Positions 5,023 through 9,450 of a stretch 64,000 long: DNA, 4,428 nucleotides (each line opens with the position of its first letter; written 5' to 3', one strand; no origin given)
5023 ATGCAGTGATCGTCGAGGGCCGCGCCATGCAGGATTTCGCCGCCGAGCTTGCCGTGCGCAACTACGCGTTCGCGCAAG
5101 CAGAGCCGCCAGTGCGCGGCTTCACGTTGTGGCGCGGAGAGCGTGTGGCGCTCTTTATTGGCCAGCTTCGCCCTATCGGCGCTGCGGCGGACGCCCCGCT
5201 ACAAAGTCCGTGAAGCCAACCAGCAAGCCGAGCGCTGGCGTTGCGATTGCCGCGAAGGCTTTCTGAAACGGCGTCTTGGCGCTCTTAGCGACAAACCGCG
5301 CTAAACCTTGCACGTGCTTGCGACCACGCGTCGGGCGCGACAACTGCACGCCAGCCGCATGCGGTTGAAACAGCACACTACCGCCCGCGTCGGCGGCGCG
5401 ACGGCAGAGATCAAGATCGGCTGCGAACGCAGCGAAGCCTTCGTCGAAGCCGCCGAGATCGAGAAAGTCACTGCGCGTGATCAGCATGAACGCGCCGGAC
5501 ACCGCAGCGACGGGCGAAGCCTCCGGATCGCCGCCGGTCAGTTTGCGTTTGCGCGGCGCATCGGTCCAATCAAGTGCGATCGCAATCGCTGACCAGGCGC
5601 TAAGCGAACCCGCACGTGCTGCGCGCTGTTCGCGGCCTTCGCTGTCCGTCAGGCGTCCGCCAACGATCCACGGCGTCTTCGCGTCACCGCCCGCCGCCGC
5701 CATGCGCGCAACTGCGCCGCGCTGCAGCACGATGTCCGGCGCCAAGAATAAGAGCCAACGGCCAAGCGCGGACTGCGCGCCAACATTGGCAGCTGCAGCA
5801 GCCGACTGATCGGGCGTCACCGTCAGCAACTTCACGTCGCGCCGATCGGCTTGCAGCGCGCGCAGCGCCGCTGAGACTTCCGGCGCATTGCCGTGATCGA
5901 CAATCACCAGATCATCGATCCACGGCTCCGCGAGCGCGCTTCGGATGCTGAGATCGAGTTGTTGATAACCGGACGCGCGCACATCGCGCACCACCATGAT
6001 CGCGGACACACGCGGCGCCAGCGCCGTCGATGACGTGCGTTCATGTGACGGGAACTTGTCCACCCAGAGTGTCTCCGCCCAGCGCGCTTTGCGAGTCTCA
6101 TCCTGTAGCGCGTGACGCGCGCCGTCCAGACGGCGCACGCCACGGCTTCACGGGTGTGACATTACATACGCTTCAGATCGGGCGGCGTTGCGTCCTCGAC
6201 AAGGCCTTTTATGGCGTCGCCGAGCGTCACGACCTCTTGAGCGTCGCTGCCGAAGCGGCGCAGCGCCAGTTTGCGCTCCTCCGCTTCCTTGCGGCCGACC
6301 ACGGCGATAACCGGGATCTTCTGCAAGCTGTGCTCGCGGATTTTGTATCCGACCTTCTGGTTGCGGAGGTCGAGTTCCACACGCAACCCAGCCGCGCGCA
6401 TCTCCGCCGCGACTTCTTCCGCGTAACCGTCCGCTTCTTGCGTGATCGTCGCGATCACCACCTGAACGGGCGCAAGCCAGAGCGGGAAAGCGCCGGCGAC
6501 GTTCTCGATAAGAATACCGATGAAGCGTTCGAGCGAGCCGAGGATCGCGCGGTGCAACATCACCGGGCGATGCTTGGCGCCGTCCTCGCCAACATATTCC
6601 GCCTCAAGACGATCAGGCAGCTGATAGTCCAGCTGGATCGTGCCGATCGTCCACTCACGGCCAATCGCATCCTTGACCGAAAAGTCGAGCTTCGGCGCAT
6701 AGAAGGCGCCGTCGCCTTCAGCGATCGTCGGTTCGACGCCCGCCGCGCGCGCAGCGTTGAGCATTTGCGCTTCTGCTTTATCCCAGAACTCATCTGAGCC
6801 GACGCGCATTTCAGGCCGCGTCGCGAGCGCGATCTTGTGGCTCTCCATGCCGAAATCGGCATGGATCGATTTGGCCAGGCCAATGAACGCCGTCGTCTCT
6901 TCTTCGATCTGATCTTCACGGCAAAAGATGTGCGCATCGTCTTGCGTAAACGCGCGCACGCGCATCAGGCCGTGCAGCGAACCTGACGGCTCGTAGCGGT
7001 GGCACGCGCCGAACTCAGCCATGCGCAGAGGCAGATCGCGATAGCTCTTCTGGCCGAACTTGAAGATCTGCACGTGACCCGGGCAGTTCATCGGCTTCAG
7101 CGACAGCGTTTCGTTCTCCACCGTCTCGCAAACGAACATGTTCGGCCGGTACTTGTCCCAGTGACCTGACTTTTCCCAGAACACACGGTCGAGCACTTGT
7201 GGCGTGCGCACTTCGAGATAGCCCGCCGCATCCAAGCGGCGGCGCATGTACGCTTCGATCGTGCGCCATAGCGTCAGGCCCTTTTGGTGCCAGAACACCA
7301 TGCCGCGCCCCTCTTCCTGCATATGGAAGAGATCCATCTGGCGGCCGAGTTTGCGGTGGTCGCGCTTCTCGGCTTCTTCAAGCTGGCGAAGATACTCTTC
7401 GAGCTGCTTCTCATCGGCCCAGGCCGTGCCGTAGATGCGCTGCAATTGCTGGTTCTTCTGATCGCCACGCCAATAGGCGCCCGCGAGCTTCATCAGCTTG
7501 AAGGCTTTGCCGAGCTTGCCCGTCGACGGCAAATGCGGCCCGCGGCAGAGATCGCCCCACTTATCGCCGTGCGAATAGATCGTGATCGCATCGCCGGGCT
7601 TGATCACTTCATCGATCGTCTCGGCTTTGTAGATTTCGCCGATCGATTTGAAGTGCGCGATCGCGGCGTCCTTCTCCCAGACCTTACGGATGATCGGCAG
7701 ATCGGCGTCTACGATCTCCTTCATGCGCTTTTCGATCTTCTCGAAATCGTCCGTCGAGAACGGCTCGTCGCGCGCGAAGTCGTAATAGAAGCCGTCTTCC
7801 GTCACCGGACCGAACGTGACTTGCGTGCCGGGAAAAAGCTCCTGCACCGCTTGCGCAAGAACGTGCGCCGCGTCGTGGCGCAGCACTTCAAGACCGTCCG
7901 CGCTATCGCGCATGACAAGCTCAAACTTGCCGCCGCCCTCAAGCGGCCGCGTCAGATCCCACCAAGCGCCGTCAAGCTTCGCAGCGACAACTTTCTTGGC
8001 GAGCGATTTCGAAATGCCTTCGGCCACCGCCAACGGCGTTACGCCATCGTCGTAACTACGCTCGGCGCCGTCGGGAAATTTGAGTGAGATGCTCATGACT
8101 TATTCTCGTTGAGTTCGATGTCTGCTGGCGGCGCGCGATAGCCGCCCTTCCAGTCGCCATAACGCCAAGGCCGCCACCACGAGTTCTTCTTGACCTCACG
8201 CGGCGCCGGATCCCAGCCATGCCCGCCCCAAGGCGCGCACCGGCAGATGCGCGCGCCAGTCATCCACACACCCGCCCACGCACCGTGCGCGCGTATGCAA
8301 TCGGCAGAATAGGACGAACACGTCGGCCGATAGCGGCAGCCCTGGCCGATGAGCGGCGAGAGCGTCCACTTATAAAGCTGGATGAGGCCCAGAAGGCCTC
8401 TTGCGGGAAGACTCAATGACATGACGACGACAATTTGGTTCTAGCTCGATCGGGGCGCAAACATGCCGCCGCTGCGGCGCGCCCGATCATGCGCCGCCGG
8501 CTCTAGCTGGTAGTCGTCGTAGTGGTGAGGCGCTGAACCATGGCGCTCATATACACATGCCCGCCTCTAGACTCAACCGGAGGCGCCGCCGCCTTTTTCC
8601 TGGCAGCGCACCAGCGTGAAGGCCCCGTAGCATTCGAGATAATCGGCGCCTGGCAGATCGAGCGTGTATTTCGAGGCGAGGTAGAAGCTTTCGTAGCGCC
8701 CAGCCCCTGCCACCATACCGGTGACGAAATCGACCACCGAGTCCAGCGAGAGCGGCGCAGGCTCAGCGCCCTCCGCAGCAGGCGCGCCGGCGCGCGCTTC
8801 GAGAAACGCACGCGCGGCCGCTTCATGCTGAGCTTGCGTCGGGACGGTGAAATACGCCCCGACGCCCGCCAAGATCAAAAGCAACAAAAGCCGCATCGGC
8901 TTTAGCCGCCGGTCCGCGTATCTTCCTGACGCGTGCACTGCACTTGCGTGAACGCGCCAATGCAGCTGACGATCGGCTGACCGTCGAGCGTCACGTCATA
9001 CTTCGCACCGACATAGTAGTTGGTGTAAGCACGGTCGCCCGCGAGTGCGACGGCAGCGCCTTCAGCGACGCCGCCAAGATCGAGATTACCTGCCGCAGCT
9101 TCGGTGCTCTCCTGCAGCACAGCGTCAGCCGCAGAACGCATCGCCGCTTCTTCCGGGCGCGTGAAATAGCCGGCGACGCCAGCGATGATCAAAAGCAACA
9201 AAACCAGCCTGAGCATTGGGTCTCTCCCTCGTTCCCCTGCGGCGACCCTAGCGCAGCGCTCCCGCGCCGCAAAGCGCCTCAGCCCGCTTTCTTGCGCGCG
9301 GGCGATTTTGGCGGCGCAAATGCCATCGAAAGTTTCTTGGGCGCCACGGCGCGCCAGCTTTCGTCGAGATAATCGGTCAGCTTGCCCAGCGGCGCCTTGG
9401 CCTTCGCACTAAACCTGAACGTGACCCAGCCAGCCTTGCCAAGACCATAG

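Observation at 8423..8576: Leaderless Thr6 leader peptide that could sense Thr-tRNA and control yidD-thrS by masking the initiation region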

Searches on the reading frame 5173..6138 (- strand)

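Call 48: search_protein_families(library=pfam, proteins=[window:5173-6138:-], max_evalue=0.01)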
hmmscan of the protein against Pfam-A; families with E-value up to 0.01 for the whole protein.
window:5173-6138:- (321 aa): 5 families
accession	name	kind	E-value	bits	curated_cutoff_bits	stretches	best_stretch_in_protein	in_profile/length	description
PF13641.12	Glyco_tranf_2_3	-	4.7e-07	30.5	27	1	77-270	33-215/230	Glycosyltransferase like family 2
PF10111.15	Glyco_tranf_2_2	-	4.5e-06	26.8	27.3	0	213-252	163-203/276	Glycosyltransferase like family 2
PF00535.33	Glycos_transf_2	-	0.00014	22.2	23.3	1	60-169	12-122/168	Glycosyl transferase family 2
PF13632.12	Glyco_trans_2_3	-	0.00074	19.8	27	1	209-270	68-127/198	Glycosyl transferase family group 2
PF13506.12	Glyco_transf_21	-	0.0064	16.4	21.7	0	207-263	96-152/174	Glycosyl transferase family 21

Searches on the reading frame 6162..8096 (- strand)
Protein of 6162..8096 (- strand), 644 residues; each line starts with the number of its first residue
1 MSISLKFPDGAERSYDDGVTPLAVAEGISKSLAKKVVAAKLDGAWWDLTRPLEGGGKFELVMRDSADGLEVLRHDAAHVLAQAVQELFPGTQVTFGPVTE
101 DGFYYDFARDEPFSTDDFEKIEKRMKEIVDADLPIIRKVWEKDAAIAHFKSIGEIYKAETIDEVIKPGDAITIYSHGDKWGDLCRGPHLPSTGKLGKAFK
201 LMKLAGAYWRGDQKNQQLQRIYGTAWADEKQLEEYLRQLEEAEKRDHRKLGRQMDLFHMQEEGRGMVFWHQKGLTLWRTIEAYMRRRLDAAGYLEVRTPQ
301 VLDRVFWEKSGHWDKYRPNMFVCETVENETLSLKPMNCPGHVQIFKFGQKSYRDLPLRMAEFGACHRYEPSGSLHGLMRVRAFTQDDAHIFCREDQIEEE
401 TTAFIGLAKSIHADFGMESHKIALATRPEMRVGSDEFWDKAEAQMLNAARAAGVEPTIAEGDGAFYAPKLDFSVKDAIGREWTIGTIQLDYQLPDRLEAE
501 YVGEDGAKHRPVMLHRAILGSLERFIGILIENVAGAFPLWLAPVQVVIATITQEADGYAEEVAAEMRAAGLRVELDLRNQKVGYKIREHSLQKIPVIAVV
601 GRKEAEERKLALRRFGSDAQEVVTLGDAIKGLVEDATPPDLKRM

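Call 6: find_related_loci(query=window:6162-8096:-, collection=genome_contigs, flank=2500)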
Query window:6162-8096:- (644 aa) in genome_contigs; peptide patterns used: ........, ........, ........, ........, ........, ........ (x = any residue, [..] = any of these).
600 stretches matched a pattern (row limit reached: there are more); 592 encode a relative of the query (tblastn E <= 1e-3); the best 80 are kept; 80 distinct loci.
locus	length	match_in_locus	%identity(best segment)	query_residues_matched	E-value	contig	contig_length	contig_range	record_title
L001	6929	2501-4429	82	1-643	0e+0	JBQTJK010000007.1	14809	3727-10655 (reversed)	MAG: Caulobacteraceae bacterium isolate SAR269 c_000000210627, whole genome shotgun sequence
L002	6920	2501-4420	75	3-643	0e+0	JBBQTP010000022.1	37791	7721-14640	MAG: Caulobacterales bacterium isolate Co_metawrap_1848 Cmw_1848_k141_17234641_length_37791_cov_8.1236, whole genome sho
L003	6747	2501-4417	75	3-643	0e+0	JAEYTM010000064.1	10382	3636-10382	MAG: Proteobacteria bacterium isolate OH_CBlB_131 k127_3756785, whole genome shotgun sequence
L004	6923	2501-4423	72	1-642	0e+0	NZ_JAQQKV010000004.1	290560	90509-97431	Asticcacaulis machinosus strain LKC15W LKC15W_ctg004, whole genome shotgun sequence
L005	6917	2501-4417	73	3-642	0e+0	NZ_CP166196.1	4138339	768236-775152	Asticcacaulis solisilvae strain CGM1-3EN(T) chromosome, complete genome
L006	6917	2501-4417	72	3-643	0e+0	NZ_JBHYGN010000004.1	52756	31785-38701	MAG: Brevundimonas sp. isolate SAMS01UC_bin-016 SAMS01UC_bin-016_c12, whole genome shotgun sequence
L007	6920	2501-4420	74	3-644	0e+0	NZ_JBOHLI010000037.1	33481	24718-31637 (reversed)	MAG: Brevundimonas sp. isolate SD8063_metabat2.bin.12 NODE_140_length_33481_cov_1.835162, whole genome shotgun sequence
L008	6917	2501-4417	72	3-643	0e+0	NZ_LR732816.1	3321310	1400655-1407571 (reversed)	Brevundimonas sp. G8 isolate Brevundimonas sp. G8, whole genome shotgun sequence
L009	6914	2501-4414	72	3-642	0e+0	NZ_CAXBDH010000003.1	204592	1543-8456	MAG: uncultured Brevundimonas sp. isolate ERR2762100_maxbin2_18 ERZ3422088.132, whole genome shotgun sequence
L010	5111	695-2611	72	3-643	0e+0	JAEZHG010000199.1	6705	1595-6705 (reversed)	MAG: Proteobacteria bacterium isolate OH_CDB_12 k127_2438601, whole genome shotgun sequence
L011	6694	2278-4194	68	3-643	0e+0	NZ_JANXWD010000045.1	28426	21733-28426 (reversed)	MAG: Phenylobacterium sp. isolate GL140_1_metabat_324 GL140_1_k141_1243831, whole genome shotgun sequence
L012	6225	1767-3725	67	3-642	0e+0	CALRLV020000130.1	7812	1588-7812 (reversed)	MAG: Ferrovibrio terrae isolate JJ-K1D3-5-3-m2-bin45 genome assembly, contig: JJ-SDB5-352-C375, whole genome shotgun seq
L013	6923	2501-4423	69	1-643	0e+0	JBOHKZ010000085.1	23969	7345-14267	MAG: Phenylobacterium sp. isolate H1-B2_concoct.bin.60 k127_73241, whole genome shotgun sequence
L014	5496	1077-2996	67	3-643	0e+0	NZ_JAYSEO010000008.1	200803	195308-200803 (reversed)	MAG: Phenylobacterium sp. isolate ZZ2_ZZA248_bin.52 NODE_68_length_200803_cov_12.178149, whole genome shotgun sequence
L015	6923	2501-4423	65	5-642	0e+0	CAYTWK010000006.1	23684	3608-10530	MAG TPA_asm: uncultured Caulobacteraceae bacterium isolate binchicken_co214_357 genome assembly, contig: NODE_2001_lengt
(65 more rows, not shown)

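Call 48: search_protein_families(library=pfam, proteins=[window:6162-8096:-], max_evalue=0.01)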
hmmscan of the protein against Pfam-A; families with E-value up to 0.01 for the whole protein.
window:6162-8096:- (644 aa): 4 families
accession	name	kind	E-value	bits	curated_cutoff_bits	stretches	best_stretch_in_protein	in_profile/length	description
PF00587.30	tRNA-synt_2b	-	2.2e-48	165.2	29.3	1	321-532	1-178/179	tRNA synthetase class II core domain (G, H, P, S and T)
PF03129.25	HGTP_anticodon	-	1.1e-21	77.3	21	1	545-634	1-93/94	Anticodon binding domain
PF07973.19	tRNA_SAD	-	2.7e-14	53.3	24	1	171-222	1-44/44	Threonyl and Alanyl tRNA synthetase second additional domain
PF02824.27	TGS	-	5.1e-11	42.9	22.2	1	7-61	5-59/60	TGS domain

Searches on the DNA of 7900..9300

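Call 3: search_rna_families(source=window, start=7900, end=9300, threshold=evalue, max_evalue=10)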
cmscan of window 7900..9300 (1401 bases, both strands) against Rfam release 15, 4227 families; matches with E-value up to 10: 1.
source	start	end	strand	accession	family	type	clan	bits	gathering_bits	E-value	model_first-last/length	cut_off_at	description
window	8771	8922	-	RF03018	RT-15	Gene; sRNA;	-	12.6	82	3.6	1-192/192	no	RT-15 RNA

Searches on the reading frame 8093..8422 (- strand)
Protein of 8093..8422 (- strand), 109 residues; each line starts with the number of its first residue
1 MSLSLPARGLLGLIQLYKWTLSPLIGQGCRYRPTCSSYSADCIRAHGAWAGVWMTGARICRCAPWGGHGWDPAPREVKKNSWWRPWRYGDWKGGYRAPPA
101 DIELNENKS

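Call 48: search_protein_families(library=pfam, proteins=[window:8093-8422:-], max_evalue=0.01)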
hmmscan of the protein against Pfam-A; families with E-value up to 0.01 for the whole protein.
window:8093-8422:- (109 aa): 1 family
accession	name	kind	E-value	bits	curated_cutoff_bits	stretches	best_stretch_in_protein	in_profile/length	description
PF01809.23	YidD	-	1.1e-24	86.5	27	1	10-72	4-66/67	Putative membrane protein insertion efficiency factor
